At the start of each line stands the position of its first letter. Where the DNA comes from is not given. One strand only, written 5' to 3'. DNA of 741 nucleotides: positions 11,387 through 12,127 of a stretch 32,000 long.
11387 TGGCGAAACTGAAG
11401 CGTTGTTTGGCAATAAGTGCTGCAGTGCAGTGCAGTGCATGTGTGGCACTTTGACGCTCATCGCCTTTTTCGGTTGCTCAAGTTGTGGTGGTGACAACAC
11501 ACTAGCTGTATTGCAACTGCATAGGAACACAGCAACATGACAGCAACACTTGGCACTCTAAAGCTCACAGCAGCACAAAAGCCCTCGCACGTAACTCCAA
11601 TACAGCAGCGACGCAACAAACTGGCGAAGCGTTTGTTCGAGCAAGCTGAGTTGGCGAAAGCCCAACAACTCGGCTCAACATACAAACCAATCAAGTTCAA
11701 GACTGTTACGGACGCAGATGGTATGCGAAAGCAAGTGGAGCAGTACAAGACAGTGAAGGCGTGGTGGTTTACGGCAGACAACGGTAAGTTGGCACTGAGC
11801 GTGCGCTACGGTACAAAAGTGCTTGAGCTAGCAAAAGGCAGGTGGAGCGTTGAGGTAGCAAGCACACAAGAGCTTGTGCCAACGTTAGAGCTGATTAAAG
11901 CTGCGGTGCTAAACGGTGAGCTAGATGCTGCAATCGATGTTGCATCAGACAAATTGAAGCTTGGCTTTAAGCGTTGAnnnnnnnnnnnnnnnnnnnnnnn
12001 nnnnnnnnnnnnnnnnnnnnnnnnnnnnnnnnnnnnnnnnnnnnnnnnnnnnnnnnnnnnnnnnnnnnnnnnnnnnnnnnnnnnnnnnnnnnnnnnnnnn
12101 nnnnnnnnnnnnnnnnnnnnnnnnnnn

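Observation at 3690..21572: Two head-to-tail copies of an ~8.9-kb integrative element at tRNA-Phe, with three 45-bp att copies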

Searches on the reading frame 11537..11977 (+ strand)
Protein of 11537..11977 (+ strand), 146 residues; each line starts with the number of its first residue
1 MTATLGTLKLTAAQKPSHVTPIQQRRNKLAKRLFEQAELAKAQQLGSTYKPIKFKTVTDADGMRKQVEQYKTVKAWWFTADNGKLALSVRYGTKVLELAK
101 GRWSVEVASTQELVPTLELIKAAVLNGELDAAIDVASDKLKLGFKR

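Call 8: search_protein_families(library=pfam, proteins=[window:11537-11977:+], max_evalue=0.01)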
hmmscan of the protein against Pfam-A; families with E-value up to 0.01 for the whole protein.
window:11537-11977:+ (146 aa): 1 family
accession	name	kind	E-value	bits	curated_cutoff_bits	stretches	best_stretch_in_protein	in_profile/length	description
PF20346.3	DUF6641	-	4.1e-15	56.5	27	1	14-130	27-140/143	Family of unknown function (DUF6641)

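Call 11: search_protein_families(library=padloc, proteins=[window:11537-11977:+], max_evalue=0.01)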
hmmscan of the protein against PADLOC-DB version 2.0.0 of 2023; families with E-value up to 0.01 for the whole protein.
window:11537-11977:+ (146 aa): 0 families

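Call 12: search_protein_families(library=ncbifam, proteins=[window:11537-11977:+], max_evalue=0.01)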
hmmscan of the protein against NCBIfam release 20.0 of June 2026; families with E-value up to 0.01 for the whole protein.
window:11537-11977:+ (146 aa): 0 families

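Call 13: search_protein_families(library=phrogs, proteins=[window:11537-11977:+], max_evalue=0.01)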
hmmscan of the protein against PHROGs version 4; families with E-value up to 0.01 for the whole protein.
window:11537-11977:+ (146 aa): 1 family
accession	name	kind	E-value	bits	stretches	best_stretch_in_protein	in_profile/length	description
phrog_31551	-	unknown function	2.2e-20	74.2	1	1-136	8-145/155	-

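Call 26: find_related_loci(query=window:11537-11977:+, collection=metagenome_contigs, flank=10000)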
Query window:11537-11977:+ (146 aa) in metagenome_contigs; peptide patterns used: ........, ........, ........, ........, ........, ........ (x = any residue, [..] = any of these).
527 stretches matched a pattern; 140 encode a relative of the query (tblastn E <= 1e-3); the best 80 are kept; 80 distinct loci.
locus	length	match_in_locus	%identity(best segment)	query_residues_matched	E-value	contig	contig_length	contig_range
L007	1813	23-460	74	1-146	1e-71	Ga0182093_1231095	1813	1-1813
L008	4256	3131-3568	77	1-146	4e-69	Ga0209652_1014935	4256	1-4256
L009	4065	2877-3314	77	1-146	4e-69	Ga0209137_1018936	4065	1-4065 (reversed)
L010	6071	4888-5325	76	1-146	1e-68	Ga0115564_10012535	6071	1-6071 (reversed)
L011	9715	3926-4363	76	1-146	1e-68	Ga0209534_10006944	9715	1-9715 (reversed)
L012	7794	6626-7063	76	1-146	1e-68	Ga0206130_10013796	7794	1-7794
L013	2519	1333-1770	76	1-146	1e-69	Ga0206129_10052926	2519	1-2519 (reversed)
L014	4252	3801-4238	77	1-146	5e-69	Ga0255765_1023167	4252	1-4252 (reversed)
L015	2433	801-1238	77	1-146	5e-70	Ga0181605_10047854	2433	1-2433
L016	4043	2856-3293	76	1-146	1e-68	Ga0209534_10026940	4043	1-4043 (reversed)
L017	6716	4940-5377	76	1-146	1e-68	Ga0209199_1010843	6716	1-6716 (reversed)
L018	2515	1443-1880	76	1-146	2e-69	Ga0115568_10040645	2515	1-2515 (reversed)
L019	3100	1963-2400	76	1-146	1e-68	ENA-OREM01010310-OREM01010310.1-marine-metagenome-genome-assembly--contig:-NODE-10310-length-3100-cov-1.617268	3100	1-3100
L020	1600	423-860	75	1-146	4e-71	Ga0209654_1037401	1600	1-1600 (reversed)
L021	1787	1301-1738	75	1-146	2e-70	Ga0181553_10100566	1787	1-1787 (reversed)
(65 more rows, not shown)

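Call 27: find_related_loci(query=window:11537-11977:+, collection=viral_contigs, flank=10000)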
Query window:11537-11977:+ (146 aa) in viral_contigs; peptide patterns used: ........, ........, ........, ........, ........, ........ (x = any residue, [..] = any of these).
19 stretches matched a pattern, but none encodes a relative of the query by tblastn (E <= 1e-3).

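Call 56: search_dna_similar(query=window:11537-11977:+, collection=phages, mode=protein, max_evalue=0.001)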
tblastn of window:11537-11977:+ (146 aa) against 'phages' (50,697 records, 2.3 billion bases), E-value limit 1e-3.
No match.

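Call 64: find_homologous_proteins(query=window:11537-11977:+, max_evalue=0.00001)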
Query window:11537-11977:+ (146 aa): 1839 proteins with E <= 0.00001 among 1871 candidates; the best 120 are listed.
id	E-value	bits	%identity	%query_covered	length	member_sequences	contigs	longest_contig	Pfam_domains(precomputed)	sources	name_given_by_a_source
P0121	8.2e-83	293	95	100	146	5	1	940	PF20346.3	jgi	jgi:hypothetical protein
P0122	7.4e-78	277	71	73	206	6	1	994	PF20346.3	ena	-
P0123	3.8e-69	249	81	99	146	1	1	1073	PF20346.3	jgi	jgi:hypothetical protein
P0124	1.2e-68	247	65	73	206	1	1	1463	PF20346.3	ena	-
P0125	1.8e-66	240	79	100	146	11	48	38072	PF20346.3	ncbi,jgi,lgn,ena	jgi:hypothetical protein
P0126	1.2e-63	231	75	100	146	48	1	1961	PF20346.3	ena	-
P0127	1.4e-63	231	75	100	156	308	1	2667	PF20346.3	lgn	-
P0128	6.0e-63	229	75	100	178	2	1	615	PF20346.3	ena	-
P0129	1.3e-61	224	74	100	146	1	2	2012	PF20346.3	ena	-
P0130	2.4e-59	217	74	99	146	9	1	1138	PF20346.3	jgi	jgi:hypothetical protein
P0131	3.1e-58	214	72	99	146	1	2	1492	PF20346.3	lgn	-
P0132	3.2e-58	213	72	97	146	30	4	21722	PF20346.3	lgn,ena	-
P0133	9.9e-58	212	73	99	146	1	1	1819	PF20346.3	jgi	-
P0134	1.3e-57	212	72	98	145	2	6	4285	PF20346.3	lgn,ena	-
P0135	1.6e-57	211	72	97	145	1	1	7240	PF20346.3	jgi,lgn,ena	jgi:hypothetical protein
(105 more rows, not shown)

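Call 72: predict_structure(alignment_id=A1)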
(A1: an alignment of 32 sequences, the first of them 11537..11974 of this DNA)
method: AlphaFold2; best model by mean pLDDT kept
length: 146 residues; sequences in the alignment: 32
mean_pLDDT: 69.1   pTM: 0.60
mean pLDDT of the five models: 69.1, 66.4, 64.9, 61.8, 57.7
residues with pLDDT >= 90: 0; 70-90: 86; 50-70: 29; < 50: 31
segments of 3 or more residues with pLDDT < 50: 1-15, 93-104
pLDDT, mean of each block of 10 residues (from residue 1): 41 54 79 87 87 84 86 81 69 44 57 80 74 57 51
secondary structure, 60 per line:
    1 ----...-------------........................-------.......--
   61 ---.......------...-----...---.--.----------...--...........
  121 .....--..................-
elements in order: H21-44 E52-58 E64-70 E77-79 E85-87 E105-107 H110-125 H128-145

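Call 74: fold_search(model_id=the predicted structure, library=pdb)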
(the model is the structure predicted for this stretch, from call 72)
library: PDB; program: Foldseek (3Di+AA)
matches with E <= 10: 223; with E <= 0.001: 0
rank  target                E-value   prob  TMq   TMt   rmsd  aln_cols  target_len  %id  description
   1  6qgl_B                3.2e-01  0.20  0.19  0.13  17.2        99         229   17  Crystal structure of VP5 from Haloarchaeal pleomorphic virus 6 (released 2019-02-27)
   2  7cfa_A                3.9e-01  0.11  0.16  0.10  15.4       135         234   10  Crystal structure of the restriction DNA glycosylase R.CcoLI (released 2020-12-16)
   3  2iik_B                4.9e-01  0.28  0.13  0.06   7.7        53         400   21  Crystal Structure of human peroxisomal acetyl-CoA acyl transferase 1 (ACAA1) (released 2006-10-10)
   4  6qgl_A                4.9e-01  0.18  0.19  0.06  15.3        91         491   16  Crystal structure of VP5 from Haloarchaeal pleomorphic virus 6 (released 2019-02-27)
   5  6j7v                  6.6e-01  0.15  0.19  0.06  15.3        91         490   16  Structure of HRPV6 VP5 fitted in the cryoEM density of the spike (released 2019-03-06)
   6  3wpr_A                7.0e-01  0.08  0.15  0.10  33.9       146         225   12  Acinetobacter sp. Tol 5 AtaA N-terminal half of C-terminal stalk fused to GCN4 adaptors (CstalkN) (released 2015-03-04)
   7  6ukp_A                8.9e-01  0.14  0.16  0.09   7.6        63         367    8  Apo mBcs1 (released 2020-02-12)
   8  3wpa                  1.1e+00  0.06  0.14  0.06  26.5       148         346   11  Acinetobacter sp. Tol 5 AtaA C-terminal stalk_FL fused to GCN4 adaptors (CstalkFL) (released 2015-03-04)
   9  2iik_A                1.3e+00  0.15  0.13  0.06   7.8        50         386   22  Crystal Structure of human peroxisomal acetyl-CoA acyl transferase 1 (ACAA1) (released 2006-10-10)
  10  4qqg_D                1.3e+00  0.13  0.13  0.25  14.8        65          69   11  Crystal structure of an N-terminal HTATIP fragment (released 2014-07-09)
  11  3wpr_C                1.3e+00  0.04  0.13  0.09  31.3       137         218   12  Acinetobacter sp. Tol 5 AtaA N-terminal half of C-terminal stalk fused to GCN4 adaptors (CstalkN) (released 2015-03-04)
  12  8tby_A                1.4e+00  0.09  0.17  0.10  13.7       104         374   10  Apo Bcs1, unsymmetrized (released 2024-06-05)
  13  2xsj_B                1.7e+00  0.11  0.18  0.08  14.3       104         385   12  Structure of desulforubidin from Desulfomicrobium norvegicum (released 2011-08-24)
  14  2a4o                  1.9e+00  0.04  0.10  0.08  15.6        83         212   13  Dual modes of modification of Hepatitis A virus 3C protease by a serine derived beta-lactone: selective crytstallization (released 2005-12-27)
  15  8soe_B                1.9e+00  0.02  0.11  0.04  16.9        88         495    7  Phosphoinositide phosphate 3 kinase gamma bound with ADP and two Gbetagamma subunits in State 2 (released 2024-04-03)
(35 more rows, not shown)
